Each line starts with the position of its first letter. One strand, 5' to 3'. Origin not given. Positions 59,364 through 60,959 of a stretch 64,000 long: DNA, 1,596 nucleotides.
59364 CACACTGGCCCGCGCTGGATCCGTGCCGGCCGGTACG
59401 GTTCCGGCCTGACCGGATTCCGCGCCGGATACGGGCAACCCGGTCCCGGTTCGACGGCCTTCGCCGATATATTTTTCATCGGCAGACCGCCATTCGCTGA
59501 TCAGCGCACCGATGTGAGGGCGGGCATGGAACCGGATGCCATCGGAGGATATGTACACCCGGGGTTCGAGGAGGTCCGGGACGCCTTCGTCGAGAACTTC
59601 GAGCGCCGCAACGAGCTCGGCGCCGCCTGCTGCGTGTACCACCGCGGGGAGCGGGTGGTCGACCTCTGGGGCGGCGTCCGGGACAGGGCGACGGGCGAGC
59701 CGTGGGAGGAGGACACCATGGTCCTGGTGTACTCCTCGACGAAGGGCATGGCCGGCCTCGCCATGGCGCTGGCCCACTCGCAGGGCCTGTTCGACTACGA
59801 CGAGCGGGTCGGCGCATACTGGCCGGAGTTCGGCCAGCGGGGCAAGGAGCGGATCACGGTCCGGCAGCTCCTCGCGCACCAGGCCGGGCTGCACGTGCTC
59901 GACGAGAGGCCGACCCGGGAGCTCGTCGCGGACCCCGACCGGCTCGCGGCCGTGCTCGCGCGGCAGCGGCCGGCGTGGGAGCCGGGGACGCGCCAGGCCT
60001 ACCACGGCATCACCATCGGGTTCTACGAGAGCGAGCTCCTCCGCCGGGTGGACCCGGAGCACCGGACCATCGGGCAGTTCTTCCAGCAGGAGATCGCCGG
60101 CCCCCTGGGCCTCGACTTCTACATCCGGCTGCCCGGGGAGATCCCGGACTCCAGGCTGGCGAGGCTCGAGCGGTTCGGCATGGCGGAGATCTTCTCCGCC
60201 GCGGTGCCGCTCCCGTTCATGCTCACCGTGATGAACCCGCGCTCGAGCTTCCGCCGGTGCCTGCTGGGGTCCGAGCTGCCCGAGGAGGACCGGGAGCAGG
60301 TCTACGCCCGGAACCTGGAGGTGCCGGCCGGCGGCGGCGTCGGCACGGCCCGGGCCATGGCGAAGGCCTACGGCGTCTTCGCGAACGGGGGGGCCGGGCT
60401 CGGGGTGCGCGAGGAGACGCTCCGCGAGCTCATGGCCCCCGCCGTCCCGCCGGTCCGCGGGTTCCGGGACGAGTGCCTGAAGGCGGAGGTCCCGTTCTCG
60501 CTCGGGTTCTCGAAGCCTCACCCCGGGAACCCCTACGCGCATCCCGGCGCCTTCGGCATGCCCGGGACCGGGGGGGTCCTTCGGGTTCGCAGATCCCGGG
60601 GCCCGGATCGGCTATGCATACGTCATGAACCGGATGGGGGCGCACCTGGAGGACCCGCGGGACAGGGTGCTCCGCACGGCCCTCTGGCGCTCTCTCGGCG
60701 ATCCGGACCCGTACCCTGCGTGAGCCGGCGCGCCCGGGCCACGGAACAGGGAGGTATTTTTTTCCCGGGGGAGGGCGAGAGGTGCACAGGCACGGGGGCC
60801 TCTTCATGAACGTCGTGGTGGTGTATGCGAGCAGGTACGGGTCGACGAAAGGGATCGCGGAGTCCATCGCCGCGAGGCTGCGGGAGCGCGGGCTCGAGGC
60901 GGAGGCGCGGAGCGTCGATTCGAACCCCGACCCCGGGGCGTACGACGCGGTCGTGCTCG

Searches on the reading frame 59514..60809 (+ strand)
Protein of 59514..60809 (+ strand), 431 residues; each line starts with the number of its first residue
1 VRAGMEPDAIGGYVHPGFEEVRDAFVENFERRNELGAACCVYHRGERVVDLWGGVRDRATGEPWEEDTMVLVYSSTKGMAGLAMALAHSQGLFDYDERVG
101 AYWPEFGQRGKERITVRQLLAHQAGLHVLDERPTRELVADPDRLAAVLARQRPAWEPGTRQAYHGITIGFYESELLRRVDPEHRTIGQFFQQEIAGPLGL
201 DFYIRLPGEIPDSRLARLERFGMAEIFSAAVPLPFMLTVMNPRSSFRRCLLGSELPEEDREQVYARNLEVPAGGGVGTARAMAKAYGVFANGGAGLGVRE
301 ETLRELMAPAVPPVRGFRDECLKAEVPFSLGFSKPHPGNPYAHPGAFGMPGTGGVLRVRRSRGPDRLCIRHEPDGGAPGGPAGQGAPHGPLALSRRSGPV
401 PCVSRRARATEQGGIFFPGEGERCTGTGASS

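Call 61: search_protein_families(library=pfam, proteins=[window:59514-60809:+], max_evalue=0.001)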
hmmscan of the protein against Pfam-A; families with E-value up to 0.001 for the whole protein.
window:59514-60809:+ (431 aa): 1 family
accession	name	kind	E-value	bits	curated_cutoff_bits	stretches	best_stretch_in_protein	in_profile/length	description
PF00144.29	Beta-lactamase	-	7e-54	183.6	27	1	28-360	8-298/329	Beta-lactamase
